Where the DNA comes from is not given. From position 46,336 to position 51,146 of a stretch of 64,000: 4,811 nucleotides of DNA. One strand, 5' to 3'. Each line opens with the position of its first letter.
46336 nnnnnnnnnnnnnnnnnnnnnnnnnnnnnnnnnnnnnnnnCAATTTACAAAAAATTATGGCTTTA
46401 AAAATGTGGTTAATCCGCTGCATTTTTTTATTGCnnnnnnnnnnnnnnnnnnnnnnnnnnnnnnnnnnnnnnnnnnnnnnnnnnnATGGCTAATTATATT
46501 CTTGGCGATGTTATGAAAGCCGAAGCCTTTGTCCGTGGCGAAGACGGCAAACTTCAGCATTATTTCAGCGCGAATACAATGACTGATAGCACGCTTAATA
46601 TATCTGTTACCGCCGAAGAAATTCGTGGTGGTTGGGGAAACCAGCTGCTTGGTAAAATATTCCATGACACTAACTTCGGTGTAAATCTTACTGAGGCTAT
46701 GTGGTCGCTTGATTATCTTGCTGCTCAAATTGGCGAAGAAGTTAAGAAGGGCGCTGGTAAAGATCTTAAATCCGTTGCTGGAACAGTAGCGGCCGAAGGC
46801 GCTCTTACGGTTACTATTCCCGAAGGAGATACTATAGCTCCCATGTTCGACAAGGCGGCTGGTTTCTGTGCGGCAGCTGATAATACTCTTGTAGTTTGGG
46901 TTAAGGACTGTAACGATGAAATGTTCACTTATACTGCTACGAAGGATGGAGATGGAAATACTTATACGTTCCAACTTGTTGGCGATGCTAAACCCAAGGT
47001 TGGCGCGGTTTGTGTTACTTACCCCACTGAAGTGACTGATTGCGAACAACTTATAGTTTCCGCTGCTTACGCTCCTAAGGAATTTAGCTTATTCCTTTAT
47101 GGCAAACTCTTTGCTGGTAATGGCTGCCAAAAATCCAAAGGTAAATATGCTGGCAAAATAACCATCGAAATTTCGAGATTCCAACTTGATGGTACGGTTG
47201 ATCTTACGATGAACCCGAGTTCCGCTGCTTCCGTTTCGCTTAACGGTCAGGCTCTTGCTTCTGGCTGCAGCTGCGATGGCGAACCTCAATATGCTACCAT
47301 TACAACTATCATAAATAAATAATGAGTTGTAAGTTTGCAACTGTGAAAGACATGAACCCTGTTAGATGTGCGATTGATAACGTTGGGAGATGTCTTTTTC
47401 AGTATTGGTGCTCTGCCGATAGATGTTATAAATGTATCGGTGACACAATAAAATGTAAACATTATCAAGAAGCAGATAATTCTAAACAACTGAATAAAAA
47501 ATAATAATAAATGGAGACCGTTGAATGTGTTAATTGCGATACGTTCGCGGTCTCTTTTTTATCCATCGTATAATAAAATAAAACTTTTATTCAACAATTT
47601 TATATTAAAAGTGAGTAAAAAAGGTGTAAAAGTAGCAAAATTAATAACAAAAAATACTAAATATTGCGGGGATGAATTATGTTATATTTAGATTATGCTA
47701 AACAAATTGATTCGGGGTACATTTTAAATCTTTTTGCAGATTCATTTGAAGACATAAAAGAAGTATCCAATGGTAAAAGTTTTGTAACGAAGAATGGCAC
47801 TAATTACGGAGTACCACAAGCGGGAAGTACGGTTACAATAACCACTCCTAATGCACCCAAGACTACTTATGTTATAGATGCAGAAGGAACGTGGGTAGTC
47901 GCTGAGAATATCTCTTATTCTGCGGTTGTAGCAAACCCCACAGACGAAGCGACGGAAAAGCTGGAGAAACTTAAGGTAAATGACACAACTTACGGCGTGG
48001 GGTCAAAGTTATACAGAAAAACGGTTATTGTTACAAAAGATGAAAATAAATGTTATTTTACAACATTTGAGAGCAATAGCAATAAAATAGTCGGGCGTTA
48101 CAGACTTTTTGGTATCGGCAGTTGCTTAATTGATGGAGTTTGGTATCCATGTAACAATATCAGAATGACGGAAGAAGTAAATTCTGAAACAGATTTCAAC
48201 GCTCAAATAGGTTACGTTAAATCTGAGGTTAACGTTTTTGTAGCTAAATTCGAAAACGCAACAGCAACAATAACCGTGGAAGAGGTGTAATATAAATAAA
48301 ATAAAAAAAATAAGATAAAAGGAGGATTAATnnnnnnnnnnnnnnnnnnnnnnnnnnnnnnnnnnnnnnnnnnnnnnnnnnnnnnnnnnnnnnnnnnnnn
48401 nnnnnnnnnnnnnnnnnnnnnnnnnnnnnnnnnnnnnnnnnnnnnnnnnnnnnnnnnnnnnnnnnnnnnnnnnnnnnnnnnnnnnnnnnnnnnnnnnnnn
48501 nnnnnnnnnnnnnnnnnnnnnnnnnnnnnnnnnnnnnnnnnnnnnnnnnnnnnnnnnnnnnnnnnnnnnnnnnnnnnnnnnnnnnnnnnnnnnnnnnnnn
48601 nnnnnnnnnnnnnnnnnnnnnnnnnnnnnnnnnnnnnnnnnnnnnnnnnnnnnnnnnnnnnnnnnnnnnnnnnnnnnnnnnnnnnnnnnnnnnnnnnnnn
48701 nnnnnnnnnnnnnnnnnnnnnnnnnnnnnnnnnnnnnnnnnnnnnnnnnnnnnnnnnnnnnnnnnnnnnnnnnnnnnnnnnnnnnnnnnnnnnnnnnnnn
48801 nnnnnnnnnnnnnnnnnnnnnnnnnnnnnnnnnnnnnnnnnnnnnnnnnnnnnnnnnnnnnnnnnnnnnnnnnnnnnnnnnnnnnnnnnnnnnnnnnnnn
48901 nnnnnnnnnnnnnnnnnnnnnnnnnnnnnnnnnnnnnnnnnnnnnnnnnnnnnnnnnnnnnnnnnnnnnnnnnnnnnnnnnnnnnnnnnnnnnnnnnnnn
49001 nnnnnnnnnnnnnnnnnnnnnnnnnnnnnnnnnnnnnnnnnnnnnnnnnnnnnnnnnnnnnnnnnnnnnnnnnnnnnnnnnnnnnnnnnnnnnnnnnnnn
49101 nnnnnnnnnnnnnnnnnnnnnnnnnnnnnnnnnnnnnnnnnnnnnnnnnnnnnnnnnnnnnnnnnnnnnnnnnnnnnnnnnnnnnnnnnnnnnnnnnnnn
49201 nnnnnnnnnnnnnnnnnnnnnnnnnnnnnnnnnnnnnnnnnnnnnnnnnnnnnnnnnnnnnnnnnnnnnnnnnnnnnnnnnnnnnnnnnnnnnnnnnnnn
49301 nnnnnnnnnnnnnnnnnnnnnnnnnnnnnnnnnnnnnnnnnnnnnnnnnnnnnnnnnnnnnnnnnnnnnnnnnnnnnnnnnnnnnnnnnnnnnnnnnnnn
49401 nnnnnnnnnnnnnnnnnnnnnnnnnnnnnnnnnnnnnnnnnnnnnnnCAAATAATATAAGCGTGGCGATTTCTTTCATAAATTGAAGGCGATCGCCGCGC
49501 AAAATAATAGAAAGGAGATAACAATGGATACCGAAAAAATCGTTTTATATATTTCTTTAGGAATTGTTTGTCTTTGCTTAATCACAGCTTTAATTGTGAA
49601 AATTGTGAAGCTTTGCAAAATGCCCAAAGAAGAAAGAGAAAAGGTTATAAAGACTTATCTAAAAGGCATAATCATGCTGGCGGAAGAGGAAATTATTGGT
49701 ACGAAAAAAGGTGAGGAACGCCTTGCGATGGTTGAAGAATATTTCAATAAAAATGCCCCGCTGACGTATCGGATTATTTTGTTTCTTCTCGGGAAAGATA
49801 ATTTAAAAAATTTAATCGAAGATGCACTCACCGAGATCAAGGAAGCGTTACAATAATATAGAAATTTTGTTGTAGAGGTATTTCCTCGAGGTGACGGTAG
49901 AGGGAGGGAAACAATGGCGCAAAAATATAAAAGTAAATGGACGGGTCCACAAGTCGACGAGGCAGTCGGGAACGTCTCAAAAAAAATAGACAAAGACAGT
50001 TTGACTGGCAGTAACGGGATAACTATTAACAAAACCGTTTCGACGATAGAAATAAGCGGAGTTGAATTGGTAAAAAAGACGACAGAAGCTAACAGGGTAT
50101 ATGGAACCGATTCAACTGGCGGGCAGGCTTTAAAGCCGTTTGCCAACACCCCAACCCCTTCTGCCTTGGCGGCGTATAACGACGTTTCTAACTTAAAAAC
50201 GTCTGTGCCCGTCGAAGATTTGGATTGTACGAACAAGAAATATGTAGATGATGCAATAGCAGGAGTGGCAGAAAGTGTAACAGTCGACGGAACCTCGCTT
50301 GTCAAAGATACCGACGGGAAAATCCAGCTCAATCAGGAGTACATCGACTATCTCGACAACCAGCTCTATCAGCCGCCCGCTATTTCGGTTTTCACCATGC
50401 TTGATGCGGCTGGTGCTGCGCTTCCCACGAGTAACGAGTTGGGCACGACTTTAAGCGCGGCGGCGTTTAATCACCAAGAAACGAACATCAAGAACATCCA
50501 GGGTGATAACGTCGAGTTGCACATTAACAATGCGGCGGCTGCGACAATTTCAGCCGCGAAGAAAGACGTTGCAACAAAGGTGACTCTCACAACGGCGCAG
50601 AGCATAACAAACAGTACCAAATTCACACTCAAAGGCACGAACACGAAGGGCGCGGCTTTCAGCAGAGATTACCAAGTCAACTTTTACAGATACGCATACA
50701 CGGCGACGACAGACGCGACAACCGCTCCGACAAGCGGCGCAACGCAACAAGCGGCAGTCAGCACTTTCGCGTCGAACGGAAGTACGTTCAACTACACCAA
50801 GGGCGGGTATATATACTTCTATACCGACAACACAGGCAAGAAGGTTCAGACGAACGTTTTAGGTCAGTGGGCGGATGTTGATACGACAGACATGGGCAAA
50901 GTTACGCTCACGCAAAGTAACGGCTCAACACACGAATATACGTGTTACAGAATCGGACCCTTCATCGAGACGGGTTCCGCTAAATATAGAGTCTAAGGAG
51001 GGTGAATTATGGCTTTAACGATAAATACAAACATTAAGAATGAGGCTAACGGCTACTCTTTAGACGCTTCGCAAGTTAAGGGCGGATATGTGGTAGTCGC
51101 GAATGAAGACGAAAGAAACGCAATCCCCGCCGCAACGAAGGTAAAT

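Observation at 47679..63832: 16-kb array of modular tail-fibre paralogues with a tyrosine recombinase embedded in the middle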

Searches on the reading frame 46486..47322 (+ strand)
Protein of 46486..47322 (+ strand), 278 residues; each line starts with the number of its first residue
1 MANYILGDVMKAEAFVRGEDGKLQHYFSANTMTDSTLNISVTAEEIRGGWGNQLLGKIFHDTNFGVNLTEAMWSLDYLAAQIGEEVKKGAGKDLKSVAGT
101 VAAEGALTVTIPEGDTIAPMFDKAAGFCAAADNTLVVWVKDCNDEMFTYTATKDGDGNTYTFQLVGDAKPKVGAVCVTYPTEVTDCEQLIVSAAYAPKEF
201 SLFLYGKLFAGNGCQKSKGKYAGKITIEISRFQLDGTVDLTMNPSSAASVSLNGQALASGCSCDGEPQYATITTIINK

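Call 10: search_protein_families(library=phrogs, proteins=[window:46486-47322:+], max_evalue=0.001)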
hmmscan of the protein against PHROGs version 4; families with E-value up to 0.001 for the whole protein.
window:46486-47322:+ (278 aa): 1 family
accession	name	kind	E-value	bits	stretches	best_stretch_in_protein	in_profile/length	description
phrog_2729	-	head and packaging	8.2e-10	39.4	1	26-259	24-234/252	virion structural protein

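Call 62: search_protein_families(library=pfam, proteins=[window:46486-47322:+], max_evalue=0.01)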
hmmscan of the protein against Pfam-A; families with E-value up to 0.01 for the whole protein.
window:46486-47322:+ (278 aa): 0 families

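Call 99: search_protein_families(library=pfam, proteins=[window:46486-47322:+], max_evalue=0.001)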
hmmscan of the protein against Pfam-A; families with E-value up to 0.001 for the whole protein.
window:46486-47322:+ (278 aa): 0 families

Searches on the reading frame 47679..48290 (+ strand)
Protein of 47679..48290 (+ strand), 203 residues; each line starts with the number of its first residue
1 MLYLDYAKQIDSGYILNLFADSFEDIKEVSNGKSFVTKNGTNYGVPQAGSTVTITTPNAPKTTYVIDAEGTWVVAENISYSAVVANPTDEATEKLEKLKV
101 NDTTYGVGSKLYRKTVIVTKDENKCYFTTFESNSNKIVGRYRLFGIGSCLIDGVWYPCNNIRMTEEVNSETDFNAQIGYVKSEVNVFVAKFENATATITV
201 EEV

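Call 5: search_protein_families(library=pfam, proteins=[window:47679-48290:+], max_evalue=0.01)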
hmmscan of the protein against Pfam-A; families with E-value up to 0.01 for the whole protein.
window:47679-48290:+ (203 aa): 0 families

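Call 6: search_protein_families(library=phrogs, proteins=[window:47679-48290:+], max_evalue=0.001)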
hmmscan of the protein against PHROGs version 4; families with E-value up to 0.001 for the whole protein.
window:47679-48290:+ (203 aa): 0 families

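Call 88: find_encoding_contigs(protein=window:47679-48290:+, flank=3500, max_places=10)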
Protein window:47679-48290:+ (203 aa): 7 contigs read that carry it; 4 places shown.
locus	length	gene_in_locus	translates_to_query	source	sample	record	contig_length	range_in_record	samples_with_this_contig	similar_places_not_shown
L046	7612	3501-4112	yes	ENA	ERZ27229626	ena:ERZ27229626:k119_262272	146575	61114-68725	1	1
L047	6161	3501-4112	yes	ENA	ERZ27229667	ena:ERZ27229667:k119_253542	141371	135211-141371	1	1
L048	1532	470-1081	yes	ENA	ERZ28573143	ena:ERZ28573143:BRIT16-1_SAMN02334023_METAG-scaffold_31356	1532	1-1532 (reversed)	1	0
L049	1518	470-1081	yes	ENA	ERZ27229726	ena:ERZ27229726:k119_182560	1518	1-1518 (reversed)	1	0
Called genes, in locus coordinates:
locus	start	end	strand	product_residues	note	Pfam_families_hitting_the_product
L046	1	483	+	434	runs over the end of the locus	PF27197:YomX_C (weak)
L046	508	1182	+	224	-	PF27256:YomW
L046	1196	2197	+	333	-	-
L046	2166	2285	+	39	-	-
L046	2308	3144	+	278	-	PF27173:YomU_Tube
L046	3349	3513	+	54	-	-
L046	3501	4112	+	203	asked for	-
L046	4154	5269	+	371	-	PF01391:Collagen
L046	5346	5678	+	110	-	-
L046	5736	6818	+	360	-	-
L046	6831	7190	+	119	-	-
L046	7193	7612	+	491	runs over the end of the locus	-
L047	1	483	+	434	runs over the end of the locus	PF27197:YomX_C (weak)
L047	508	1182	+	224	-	PF27256:YomW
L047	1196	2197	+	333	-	-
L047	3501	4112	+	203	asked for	-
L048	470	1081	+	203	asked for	-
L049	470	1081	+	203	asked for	-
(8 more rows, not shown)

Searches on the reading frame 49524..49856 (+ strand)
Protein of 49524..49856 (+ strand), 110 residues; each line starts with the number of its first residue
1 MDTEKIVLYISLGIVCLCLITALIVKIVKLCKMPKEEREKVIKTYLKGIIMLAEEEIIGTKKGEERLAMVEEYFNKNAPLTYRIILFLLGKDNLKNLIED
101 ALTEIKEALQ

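Call 62: search_protein_families(library=pfam, proteins=[window:49524-49856:+], max_evalue=0.01)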
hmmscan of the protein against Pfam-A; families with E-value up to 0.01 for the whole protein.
window:49524-49856:+ (110 aa): 1 family
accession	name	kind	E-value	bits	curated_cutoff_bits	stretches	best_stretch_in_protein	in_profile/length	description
PF09682.15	Phage_holin_6_1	-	0.00026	21.8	24.9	1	13-106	10-100/101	Bacteriophage holin of superfamily 6 (Holin_LLH)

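Call 79: find_encoding_contigs(protein=window:49524-49856:+, flank=3000, max_places=10)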
Protein window:49524-49856:+ (110 aa): 14 contigs read that carry it; 10 places shown.
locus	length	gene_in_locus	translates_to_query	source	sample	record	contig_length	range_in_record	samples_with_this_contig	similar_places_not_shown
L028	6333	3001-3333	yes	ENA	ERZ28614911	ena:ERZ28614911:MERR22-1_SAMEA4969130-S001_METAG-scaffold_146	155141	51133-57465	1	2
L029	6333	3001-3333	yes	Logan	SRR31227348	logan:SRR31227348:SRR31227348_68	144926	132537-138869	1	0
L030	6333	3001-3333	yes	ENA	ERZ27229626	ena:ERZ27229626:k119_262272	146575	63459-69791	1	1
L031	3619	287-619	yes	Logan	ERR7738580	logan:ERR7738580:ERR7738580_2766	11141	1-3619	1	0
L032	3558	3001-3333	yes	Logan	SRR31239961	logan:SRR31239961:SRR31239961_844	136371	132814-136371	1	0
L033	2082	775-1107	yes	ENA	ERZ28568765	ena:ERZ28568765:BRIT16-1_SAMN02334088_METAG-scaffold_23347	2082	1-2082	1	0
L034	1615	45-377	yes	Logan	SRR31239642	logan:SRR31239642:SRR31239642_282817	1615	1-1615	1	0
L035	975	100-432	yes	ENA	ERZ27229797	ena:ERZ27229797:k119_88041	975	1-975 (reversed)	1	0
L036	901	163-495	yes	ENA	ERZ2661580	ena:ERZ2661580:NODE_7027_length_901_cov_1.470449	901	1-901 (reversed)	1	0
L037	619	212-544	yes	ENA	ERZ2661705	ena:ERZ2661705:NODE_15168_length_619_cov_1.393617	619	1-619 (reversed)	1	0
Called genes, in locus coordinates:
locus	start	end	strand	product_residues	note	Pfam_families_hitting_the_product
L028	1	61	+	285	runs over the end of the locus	PF27173:YomU_Tube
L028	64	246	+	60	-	-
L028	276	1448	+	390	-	PF12323:HTH_OrfB_IS605 (weak), PF01385:OrfB_IS605, PF07282:Cas12f1-like_TNB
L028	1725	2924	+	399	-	PF01391:Collagen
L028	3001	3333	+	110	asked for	-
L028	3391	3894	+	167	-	-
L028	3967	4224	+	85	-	-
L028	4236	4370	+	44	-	-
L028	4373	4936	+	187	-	-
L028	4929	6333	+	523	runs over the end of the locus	-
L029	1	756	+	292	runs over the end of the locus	PF27173:YomU_Tube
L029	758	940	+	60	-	-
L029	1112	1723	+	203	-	-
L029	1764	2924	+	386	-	PF01391:Collagen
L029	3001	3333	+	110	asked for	-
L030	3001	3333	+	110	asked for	-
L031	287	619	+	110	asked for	-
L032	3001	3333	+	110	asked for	-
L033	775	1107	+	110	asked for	-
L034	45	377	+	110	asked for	-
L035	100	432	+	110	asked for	-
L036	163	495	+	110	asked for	-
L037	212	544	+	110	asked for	-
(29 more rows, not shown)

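Call 86: find_encoding_contigs(protein=window:49524-49856:+, flank=450, max_places=10)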
Protein window:49524-49856:+ (110 aa): 14 contigs read that carry it; 10 places shown.
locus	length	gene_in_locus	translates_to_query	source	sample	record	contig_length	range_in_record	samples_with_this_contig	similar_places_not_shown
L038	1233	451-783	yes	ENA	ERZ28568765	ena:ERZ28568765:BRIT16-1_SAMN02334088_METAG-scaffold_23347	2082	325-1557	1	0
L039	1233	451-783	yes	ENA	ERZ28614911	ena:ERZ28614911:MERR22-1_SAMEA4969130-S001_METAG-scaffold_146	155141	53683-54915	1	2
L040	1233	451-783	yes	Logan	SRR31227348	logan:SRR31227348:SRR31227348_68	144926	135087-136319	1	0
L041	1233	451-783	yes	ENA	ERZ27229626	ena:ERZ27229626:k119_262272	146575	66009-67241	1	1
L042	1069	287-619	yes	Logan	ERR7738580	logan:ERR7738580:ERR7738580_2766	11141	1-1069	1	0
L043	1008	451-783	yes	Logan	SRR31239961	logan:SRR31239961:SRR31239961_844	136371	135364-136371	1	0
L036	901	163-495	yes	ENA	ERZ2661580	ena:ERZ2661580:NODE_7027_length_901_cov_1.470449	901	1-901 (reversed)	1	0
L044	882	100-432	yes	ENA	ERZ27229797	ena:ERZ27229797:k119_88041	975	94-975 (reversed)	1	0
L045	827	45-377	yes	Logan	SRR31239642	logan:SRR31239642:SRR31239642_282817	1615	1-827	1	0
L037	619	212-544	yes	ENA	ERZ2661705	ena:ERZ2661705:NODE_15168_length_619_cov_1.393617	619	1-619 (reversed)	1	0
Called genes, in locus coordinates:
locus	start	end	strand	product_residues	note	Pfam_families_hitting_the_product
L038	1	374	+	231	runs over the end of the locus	?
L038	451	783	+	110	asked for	-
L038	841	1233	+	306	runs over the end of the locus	?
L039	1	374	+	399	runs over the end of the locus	PF01391:Collagen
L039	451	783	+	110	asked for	-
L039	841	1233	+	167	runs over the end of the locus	-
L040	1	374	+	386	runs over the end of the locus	PF01391:Collagen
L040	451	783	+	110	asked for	-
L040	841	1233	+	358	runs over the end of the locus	-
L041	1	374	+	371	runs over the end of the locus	PF01391:Collagen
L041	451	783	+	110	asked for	-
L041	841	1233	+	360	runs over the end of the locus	-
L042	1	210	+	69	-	?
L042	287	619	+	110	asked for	-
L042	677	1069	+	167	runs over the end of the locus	-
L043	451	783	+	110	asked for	-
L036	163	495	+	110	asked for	-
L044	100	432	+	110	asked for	-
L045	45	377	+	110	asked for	-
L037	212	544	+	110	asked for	-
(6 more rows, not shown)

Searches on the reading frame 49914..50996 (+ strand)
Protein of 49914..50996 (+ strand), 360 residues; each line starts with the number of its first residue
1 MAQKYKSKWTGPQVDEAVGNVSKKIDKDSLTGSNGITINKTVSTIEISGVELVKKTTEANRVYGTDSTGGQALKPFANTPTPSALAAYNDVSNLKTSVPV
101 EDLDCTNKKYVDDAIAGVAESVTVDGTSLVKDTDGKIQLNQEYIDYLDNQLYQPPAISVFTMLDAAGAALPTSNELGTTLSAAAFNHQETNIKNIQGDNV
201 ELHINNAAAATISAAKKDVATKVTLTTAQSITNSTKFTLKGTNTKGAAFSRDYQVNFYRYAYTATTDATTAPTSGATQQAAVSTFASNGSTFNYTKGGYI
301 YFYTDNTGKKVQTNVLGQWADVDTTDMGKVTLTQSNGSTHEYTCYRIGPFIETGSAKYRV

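Call 5: search_protein_families(library=pfam, proteins=[window:49914-50996:+], max_evalue=0.01)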
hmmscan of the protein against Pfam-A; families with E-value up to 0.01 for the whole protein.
window:49914-50996:+ (360 aa): 0 families

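Call 6: search_protein_families(library=phrogs, proteins=[window:49914-50996:+], max_evalue=0.001)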
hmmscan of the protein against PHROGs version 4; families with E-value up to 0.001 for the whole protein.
window:49914-50996:+ (360 aa): 0 families

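Call 58: search_solved_structures(query=window:49914-50996:+, max_evalue=0.1)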
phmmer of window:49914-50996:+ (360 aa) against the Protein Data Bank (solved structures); distinct sequences matched with E-value up to 0.1: 0.

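Call 84: find_homologous_proteins(query=window:49914-50996:+, max_evalue=0.00001)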
Query window:49914-50996:+ (360 aa): 104 proteins with E <= 0.00001 among 8000 candidates.
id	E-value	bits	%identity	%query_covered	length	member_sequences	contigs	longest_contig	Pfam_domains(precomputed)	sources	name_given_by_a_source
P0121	1.4e-218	743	96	100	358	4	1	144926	-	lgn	-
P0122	2.4e-215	732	91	73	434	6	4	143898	-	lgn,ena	-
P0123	3.3e-211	718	75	100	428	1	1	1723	-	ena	-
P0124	5.8e-211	718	82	83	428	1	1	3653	-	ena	-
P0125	1.5e-185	634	85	86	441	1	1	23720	-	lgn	-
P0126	4.5e-183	626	84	86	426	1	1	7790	-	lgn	-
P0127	9.0e-182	622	83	100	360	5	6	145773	-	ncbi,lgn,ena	-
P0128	2.5e-180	617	94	73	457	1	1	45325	-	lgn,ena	-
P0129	2.1e-175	601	85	93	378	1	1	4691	-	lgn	-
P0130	4.2e-173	593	91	73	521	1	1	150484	-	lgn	-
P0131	5.3e-172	590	85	86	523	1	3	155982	-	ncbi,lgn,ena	-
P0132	1.6e-170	585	84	86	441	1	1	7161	-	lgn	-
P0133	3.2e-168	577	91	74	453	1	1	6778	-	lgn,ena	-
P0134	1.0e-167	576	84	86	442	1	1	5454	-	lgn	-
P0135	1.7e-167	575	83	86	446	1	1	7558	-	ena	-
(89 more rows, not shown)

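Call 87: list_cluster_members(proteins=[window:49914-50996:+, window:57729-58736:+])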
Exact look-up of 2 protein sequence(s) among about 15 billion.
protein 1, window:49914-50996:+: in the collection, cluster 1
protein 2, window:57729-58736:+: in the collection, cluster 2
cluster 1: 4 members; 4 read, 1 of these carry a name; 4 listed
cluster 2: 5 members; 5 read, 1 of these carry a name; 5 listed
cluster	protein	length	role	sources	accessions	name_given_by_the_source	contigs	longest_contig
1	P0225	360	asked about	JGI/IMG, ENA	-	hypothetical protein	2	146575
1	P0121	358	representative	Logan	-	-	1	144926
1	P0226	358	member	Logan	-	-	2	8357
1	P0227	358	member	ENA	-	-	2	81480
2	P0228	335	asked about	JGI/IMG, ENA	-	hypothetical protein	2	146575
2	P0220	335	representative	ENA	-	-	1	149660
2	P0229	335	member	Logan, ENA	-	-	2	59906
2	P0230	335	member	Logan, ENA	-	-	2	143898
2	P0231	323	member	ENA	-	-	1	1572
